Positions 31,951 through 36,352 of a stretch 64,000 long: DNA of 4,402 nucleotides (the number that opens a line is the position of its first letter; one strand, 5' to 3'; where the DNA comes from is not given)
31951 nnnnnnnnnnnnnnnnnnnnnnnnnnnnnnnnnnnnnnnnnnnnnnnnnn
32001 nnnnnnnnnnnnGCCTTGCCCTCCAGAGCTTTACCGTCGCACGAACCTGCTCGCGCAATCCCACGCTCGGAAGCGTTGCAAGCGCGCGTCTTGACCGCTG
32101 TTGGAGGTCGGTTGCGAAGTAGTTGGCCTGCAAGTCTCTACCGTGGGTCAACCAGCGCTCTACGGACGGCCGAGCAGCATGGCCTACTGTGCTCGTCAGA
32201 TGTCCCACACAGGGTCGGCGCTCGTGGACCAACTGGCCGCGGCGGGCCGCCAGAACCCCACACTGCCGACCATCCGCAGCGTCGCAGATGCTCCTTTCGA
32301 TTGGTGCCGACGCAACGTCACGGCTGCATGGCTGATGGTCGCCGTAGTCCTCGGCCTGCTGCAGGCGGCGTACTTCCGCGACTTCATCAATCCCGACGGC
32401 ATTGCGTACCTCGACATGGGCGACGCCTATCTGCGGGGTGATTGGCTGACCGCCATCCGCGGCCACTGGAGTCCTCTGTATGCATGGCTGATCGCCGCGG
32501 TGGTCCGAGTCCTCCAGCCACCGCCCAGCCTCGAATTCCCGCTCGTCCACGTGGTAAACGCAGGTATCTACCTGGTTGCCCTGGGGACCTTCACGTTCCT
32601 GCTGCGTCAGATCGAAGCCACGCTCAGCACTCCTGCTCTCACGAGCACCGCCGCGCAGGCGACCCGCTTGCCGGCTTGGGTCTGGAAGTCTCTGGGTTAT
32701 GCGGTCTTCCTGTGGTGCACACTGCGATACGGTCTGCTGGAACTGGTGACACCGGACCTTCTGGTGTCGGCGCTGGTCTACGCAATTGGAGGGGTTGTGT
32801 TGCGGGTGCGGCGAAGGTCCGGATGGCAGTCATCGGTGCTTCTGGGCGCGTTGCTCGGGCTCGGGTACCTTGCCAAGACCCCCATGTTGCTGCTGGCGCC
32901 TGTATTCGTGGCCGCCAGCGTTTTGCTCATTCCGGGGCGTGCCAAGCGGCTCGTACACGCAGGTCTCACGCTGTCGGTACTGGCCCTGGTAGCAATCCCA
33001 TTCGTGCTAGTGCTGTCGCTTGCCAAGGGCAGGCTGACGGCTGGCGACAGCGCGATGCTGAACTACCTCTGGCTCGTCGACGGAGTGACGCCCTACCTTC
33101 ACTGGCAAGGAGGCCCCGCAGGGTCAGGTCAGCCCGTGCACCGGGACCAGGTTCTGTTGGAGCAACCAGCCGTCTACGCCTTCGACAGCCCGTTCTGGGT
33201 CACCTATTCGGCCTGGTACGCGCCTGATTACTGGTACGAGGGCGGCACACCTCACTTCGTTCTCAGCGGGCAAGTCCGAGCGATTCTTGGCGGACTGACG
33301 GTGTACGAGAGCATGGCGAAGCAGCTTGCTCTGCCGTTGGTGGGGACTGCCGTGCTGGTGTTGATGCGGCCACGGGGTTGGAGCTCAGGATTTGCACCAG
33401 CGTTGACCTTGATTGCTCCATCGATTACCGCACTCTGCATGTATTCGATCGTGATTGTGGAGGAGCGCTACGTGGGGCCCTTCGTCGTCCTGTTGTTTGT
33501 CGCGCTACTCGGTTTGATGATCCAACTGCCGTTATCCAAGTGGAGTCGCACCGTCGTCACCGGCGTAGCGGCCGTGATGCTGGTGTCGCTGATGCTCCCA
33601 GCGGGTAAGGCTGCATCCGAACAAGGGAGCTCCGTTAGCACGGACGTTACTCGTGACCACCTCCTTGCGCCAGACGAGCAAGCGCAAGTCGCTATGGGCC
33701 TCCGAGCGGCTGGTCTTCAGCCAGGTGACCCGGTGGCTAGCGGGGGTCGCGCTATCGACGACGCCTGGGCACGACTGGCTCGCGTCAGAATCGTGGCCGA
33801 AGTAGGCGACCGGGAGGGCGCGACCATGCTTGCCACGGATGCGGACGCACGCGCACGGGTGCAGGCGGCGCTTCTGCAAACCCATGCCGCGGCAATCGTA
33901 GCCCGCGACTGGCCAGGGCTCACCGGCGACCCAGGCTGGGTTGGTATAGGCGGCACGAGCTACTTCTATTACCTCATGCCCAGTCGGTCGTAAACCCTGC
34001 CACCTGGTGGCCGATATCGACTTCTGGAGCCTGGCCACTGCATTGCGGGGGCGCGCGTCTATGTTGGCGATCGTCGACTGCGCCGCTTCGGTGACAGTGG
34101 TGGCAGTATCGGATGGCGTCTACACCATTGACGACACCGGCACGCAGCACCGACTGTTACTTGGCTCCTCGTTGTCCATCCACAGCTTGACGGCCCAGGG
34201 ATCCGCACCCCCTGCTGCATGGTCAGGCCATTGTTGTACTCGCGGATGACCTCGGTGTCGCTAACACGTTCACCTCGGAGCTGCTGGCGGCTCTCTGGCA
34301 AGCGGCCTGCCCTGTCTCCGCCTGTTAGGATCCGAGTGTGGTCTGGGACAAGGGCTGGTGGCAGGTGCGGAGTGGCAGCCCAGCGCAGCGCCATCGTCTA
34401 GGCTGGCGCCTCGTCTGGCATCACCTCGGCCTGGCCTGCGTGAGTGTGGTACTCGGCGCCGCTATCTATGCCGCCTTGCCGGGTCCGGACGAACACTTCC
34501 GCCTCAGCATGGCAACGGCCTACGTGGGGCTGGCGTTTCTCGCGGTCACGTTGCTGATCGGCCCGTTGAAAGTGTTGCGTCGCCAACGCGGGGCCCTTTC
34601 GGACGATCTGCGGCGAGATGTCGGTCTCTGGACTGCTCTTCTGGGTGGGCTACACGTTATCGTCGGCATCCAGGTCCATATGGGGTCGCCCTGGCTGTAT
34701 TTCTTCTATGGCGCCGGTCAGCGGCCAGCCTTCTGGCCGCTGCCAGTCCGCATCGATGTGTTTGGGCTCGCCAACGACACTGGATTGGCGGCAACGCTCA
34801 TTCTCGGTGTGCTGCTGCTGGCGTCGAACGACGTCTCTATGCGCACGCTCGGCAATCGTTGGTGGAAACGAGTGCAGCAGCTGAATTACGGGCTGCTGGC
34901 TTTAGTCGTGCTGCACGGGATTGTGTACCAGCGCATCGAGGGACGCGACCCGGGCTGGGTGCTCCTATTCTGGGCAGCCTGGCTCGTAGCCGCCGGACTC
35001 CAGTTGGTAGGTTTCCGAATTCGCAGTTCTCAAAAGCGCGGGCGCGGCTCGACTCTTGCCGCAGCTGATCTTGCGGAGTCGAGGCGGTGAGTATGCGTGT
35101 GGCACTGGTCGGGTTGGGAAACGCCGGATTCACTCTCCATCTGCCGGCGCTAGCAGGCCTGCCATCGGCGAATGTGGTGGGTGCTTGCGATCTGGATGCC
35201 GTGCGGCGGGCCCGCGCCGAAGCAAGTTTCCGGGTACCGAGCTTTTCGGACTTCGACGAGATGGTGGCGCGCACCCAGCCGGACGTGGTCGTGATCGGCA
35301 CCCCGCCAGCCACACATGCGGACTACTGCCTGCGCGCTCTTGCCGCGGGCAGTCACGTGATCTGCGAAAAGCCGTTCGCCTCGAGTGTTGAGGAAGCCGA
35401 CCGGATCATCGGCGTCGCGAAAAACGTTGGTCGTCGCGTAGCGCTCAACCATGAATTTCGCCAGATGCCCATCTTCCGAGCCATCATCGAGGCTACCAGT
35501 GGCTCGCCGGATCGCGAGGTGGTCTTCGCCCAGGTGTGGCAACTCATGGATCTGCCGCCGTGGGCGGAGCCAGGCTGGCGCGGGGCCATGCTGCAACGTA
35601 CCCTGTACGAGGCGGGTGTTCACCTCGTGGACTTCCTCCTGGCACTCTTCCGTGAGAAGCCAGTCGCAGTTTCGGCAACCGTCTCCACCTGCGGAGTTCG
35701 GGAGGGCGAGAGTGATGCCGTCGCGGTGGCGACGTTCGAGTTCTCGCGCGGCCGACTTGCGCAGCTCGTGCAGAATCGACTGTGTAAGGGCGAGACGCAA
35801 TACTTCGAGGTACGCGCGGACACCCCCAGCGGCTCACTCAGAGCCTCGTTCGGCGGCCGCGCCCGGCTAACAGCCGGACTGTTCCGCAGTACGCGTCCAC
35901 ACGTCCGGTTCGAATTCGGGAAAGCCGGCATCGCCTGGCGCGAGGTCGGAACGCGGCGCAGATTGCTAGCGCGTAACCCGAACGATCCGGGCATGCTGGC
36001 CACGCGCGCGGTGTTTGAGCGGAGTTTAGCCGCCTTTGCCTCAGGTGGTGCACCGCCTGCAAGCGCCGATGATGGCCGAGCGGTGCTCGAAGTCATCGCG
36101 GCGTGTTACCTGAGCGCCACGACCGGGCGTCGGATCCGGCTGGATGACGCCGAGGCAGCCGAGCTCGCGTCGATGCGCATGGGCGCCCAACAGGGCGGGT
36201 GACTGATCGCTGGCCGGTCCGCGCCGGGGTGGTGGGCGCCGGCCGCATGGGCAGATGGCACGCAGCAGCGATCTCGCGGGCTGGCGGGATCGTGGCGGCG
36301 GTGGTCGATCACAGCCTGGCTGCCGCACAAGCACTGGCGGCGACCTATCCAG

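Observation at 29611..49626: Four GT-C-type membrane glycosyltransferases plus a DPM1-like polyprenol-phosphate sugar synthase inside an EPS locus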

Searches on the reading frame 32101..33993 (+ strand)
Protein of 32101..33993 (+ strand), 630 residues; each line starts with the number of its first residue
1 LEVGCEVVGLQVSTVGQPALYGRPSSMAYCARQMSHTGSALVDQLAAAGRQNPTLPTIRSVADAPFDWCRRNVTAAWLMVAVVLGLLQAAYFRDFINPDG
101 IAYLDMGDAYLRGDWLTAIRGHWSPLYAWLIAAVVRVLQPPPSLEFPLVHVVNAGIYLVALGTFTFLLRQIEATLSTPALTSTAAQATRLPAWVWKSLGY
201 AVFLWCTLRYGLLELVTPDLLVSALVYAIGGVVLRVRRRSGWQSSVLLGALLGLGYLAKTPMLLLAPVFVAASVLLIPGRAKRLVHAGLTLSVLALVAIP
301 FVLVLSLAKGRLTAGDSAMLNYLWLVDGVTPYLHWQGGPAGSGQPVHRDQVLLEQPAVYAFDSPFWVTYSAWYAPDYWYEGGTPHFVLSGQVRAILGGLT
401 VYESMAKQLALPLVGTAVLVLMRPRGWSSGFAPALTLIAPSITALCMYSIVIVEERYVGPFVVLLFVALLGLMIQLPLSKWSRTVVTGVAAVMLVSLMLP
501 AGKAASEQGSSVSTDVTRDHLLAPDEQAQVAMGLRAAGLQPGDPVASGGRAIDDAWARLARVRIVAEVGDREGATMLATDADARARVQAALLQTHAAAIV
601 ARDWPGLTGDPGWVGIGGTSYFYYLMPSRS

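Call 4: search_protein_families(library=pfam, proteins=[window:32101-33993:+], max_evalue=0.01)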
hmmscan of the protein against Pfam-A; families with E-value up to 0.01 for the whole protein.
window:32101-33993:+ (630 aa): 1 family
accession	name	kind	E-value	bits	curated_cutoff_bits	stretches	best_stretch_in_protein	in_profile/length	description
PF13231.12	PMT_2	-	0.0033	18.1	26.1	1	210-302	66-155/160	Dolichyl-phosphate-mannose-protein mannosyltransferase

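Call 7: search_protein_families(library=ncbifam, proteins=[window:32101-33993:+], max_evalue=0.01)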
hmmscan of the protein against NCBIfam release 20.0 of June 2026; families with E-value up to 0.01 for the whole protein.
window:32101-33993:+ (630 aa): 0 families

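Call 16: search_solved_structures(query=window:32101-33993:+, max_evalue=1, show_alignments=1)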
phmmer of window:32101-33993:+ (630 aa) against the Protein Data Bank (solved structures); distinct sequences matched with E-value up to 1: 0.

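Call 19: find_homologous_proteins(query=window:32179-33993:+, max_evalue=0.00001)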
Query window:32179-33993:+ (604 aa): 228 proteins with E <= 0.00001 among 8000 candidates; the best 120 are listed.
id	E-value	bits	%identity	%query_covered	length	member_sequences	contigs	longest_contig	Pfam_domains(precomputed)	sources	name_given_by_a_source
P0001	0.0e+0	1310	100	99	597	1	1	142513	-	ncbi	ncbi:MAG: hypothetical protein ACR2IK_09835 [Chloroflexota bacterium]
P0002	8.2e-192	657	57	94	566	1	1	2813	-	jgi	jgi:hypothetical protein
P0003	5.3e-189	648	56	93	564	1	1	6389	-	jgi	jgi:hypothetical protein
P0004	5.9e-189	648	55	93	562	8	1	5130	-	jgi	-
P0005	3.5e-188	645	56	93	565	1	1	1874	-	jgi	jgi:hypothetical protein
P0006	2.5e-187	643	55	94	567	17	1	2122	-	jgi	jgi:hypothetical protein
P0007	2.4e-182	626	54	93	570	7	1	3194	-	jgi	jgi:hypothetical protein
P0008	5.1e-182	625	54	94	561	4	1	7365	-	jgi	jgi:hypothetical protein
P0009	1.8e-181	623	54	93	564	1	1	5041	-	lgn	-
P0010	4.7e-181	622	54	93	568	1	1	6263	-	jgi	jgi:hypothetical protein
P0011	7.3e-181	621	55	93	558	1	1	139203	-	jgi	jgi:hypothetical protein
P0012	2.3e-179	616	53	93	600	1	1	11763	-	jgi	jgi:hypothetical protein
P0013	2.6e-179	616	54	93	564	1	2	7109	-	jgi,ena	-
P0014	6.8e-179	615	55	88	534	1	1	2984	-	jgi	jgi:hypothetical protein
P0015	5.7e-178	612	54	93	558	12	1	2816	-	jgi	-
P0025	1.8e-170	587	55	92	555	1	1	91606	-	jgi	jgi:hypothetical protein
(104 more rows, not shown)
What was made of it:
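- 32179..33993 (+): GT-C 'B' (604 aa; NCBI start 32200). It belongs to a family without a Pfam model. The motif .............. follows TM1 (D73 at nt 32395-32397). The model shows a C-terminal alpha/beta domain. The family has 228 or more homologues, mostly labelled 'hypothetical' (call 19).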

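Call 21: search_solved_structures(query=A1, max_evalue=10, show_alignments=2)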
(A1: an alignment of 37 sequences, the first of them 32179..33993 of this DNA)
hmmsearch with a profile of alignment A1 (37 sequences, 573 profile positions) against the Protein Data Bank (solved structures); distinct sequences matched with E-value up to 10: 6.
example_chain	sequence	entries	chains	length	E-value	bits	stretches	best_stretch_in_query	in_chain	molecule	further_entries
8jyl_A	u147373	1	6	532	0.36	12.5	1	463-499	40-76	Acyl-acyl carrier protein synthetase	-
8hsy_A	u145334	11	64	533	0.36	12.5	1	463-499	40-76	Acyl-acyl carrier protein synthetase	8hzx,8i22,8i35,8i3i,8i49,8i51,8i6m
8wev_A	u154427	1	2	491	0.78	11.4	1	469-499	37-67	Feruloyl-CoA Synthetase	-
8weu_A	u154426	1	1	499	0.8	11.4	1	469-499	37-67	Fatty-acyl-CoA synthase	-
4f2d_A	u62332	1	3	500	1.9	10.2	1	448-525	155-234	L-arabinose isomerase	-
2ajt_A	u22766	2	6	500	1.9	10.2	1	448-525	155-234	L-arabinose isomerase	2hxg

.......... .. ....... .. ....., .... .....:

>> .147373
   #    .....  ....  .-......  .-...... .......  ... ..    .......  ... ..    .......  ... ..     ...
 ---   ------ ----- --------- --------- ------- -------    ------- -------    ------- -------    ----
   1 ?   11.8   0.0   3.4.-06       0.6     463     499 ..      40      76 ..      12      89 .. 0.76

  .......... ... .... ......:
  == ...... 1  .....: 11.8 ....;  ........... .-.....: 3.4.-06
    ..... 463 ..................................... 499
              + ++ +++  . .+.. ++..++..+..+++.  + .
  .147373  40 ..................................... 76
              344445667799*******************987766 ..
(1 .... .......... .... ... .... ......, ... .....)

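Call 23: find_encoding_contigs(protein=P0011, flank=10000, max_places=2)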
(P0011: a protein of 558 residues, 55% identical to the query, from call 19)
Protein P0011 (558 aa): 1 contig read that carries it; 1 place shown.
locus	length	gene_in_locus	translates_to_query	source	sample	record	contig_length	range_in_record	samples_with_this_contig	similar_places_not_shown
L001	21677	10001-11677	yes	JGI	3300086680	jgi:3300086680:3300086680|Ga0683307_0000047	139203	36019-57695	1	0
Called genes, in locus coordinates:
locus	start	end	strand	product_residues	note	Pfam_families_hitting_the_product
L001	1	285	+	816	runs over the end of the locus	PF12229:PG_binding_4, PF04294:VanW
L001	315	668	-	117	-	PF01476:LysM (weak)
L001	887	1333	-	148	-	PF00903:Glyoxalase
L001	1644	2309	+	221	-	PF19581:Glyoxalase_7 (weak), PF00903:Glyoxalase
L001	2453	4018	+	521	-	-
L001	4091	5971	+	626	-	PF00528:BPD_transp_1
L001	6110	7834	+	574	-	PF00496:SBP_bac_5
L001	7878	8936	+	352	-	PF19300:BPD_transp_1_N, PF00528:BPD_transp_1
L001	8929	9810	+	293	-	PF12911:OppC_N, PF00528:BPD_transp_1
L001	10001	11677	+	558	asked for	-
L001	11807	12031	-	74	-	-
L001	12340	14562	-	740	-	PF01315:Ald_Xan_dh_C, PF02738:MoCoBD_1, PF20256:MoCoBD_2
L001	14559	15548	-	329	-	PF00941:FAD_binding_5, PF03450:CO_deh_flav_C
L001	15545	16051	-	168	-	PF00111:Fer2, PF01799:Fer2_2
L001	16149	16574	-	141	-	-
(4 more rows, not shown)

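Call 24: find_encoding_contigs(protein=P0025, flank=10000, max_places=2)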
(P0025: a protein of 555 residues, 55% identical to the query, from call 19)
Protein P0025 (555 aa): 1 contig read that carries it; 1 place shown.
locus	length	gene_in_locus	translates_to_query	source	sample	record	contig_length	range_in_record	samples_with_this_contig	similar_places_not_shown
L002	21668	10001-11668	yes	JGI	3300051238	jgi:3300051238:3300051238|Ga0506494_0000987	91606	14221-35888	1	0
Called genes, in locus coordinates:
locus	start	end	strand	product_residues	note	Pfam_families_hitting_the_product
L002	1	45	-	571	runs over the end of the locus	-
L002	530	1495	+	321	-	PF04909:Amidohydro_2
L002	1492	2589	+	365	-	PF01547:SBP_bac_1, PF13416:SBP_bac_8, PF13343:SBP_bac_6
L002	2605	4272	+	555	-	PF13416:SBP_bac_8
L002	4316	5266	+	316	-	PF02678:Pirin, PF07883:Cupin_2 (faint), PF05726:Pirin_C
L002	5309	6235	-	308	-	PF03069:FmdA_AmdA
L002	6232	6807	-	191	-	PF02775:TPP_enzyme_C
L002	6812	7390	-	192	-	-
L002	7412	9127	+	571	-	PF13091:PLDc_2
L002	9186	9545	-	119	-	PF03795:YCII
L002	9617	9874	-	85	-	PF20091:Abhydrolase_10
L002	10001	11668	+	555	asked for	-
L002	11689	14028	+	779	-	PF01315:Ald_Xan_dh_C, PF02738:MoCoBD_1, PF20256:MoCoBD_2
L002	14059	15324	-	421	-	PF04542:Sigma70_r2, PF08281:Sigma70_r4_2 (weak), PF20239:DUF6596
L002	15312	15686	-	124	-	PF03795:YCII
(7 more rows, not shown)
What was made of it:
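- B orthologues at 55% identity sit among transport and catabolic genes (calls 23, 24).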

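Call 29: predict_structure(alignment_id=A1)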
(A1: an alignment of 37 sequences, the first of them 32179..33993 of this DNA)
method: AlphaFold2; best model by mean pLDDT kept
length: 604 residues; sequences in the alignment: 37
mean_pLDDT: 89.5   pTM: 0.90
mean pLDDT of the five models: 89.5, 88.1, 87.4, 86.4, 86.1
residues with pLDDT >= 90: 418; 70-90: 131; 50-70: 47; < 50: 8
segments of 3 or more residues with pLDDT < 50: 1-6
pLDDT, mean of each block of 10 residues (from residue 1): 47 64 62 60 84 97 94 94 92 83 96 96 97 98 94 70 89 97 91 97 98 95 98 95 97 96 98 93 88 88 73 81 91 88 88 86 93 95 96 88 84 97 92 97 92 91 96 93 92 89 97 96 92 96 86 91 95 88 87 95 66
secondary structure, 60 per line:
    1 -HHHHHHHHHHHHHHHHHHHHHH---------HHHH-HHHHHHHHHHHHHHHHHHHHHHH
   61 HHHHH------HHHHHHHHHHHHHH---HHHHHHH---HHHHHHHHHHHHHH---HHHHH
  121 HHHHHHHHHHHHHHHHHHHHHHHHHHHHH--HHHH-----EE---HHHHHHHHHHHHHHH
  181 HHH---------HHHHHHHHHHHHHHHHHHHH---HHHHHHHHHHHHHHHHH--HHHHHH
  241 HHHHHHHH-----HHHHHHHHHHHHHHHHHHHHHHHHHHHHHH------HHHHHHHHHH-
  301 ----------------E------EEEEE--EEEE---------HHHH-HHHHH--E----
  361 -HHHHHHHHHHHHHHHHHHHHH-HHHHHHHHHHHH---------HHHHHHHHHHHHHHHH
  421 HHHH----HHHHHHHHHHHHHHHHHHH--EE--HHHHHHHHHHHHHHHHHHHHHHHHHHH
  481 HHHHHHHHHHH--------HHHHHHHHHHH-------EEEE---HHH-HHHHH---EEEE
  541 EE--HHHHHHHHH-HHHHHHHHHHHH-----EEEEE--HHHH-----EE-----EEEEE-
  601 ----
elements in order: H2-23 H33-36 H38-65 H72-85 H89-95 H99-112 H116-149 H152-155 H166-183 H193-212 H216-232 H235-248 H254-283 H290-299 E324-328 E331-334 H344-347 H349-353 H362-382 H384-395 H405-424 H429-447 H454-491 H500-510 E518-521 H529-533 E537-542 H545-553 H555-566 E572-576 H579-582 E595-599
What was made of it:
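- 32179..33993 (+): The model has pLDDT 89.5 (call 29).
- Checked: Its AlphaFold model is confident (pLDDT 89.5, pTM 0.90; call 29).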

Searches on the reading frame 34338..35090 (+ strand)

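Call 4: search_protein_families(library=pfam, proteins=[window:34338-35090:+], max_evalue=0.01)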
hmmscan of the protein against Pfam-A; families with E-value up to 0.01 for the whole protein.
window:34338-35090:+ (250 aa): 1 family
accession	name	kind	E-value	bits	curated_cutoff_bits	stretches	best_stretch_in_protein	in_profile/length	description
PF01794.25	Ferric_reduct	-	1.1e-06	29.1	28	1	61-190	2-120/121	Ferric reductase like transmembrane component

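Call 7: search_protein_families(library=ncbifam, proteins=[window:34338-35090:+], max_evalue=0.01)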
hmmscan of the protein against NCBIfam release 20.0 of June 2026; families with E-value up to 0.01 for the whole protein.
window:34338-35090:+ (250 aa): 2 families
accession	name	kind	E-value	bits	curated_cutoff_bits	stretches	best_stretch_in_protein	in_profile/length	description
NF003831.1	PRK05419.1-2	equivalog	8.6e-12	45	130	1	18-222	6-191/212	protein-methionine-sulfoxide reductase heme-binding subunit MsrQ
NF040998.1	MamZ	equivalog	8.2e-07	27.8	650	1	65-235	478-624/633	magnetosome biogenesis transporter MamZ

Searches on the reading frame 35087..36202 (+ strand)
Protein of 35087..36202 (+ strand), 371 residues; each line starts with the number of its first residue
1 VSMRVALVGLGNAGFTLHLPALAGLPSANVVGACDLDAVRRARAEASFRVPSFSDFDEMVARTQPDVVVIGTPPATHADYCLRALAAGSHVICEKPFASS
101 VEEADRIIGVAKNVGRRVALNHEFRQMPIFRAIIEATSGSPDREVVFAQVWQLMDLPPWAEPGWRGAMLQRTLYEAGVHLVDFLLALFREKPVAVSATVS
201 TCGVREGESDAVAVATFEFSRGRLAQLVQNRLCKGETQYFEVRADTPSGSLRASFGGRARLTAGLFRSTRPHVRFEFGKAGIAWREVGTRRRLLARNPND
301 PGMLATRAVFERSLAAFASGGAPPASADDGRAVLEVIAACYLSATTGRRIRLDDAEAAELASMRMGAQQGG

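Call 4: search_protein_families(library=pfam, proteins=[window:35087-36202:+], max_evalue=0.01)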
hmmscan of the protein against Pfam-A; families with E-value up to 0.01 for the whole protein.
window:35087-36202:+ (371 aa): 4 families
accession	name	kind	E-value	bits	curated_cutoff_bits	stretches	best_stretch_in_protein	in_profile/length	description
PF01408.29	GFO_IDH_MocA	-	1.5e-28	100.3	24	1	3-122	1-120/120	Oxidoreductase family, NAD-binding Rossmann fold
PF22725.1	GFO_IDH_MocA_C3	-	2.5e-11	44.1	27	1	152-243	23-117/124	GFO/IDH/MocA C-terminal domain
PF03447.22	NAD_binding_3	-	9.1e-06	26.8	24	1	28-120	22-115/116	Homoserine dehydrogenase, NAD binding domain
PF02894.22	GFO_IDH_MocA_C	-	2.4e-05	24.7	22.9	0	172-237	42-115/218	Oxidoreductase family, C-terminal alpha/beta domain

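Call 90: search_protein_families(library=ncbifam, proteins=[window:35087-36202:+], max_evalue=0.00001)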
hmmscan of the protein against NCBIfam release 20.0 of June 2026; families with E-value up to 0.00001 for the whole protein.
window:35087-36202:+ (371 aa): 10 families
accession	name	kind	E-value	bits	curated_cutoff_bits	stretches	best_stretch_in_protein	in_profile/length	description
TIGR04380.1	myo_inos_iolG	equivalog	2.9e-18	65.8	355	1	3-125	2-125/330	inositol 2-dehydrogenase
NF040723.1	UDP-GlcNAcDh_Arch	equivalog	2.5e-17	63.3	450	1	3-128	1-124/302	UDP-N-acetylglucosamine 3-dehydrogenase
NF008607.0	PRK11579.1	subfamily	1.7e-15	56.9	330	1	3-200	5-200/346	oxidoreductase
NF041392.1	XylDh_Gfo6_Halo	equivalog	1.2e-13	50.6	350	1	3-131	17-149/350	D-xylose 1-dehydrogenase Gfo6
NF052479.1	LevoglcsnDh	equivalog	2.5e-13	49.5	650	1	24-129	34-138/386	levoglucosan dehydrogenase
NF007574.0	PRK10206.1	equivalog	6.2e-13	48.5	352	1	1-199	1-197/345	oxidoreductase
NF058561.1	BT_2158_fam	equivalog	2.3e-11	43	750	1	3-113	36-145/487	glycoside 3-dehydrogenase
NF052679.1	InsChiInosDhIolG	equivalog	9.8e-09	34.7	540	1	1-118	1-120/343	bifunctional inositol 2-dehydrogenase/D-chiro-inositol 1-dehydrogenase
NF058563.1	BT_2159_fam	equivalog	8.2e-06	25.1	650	1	4-126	2-124/350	disaccharide 3-dehydrogenase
NF003992.0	PRK05472.2-1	equivalog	9.4e-06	25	226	0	3-94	99-190/249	redox-sensing transcriptional repressor Rex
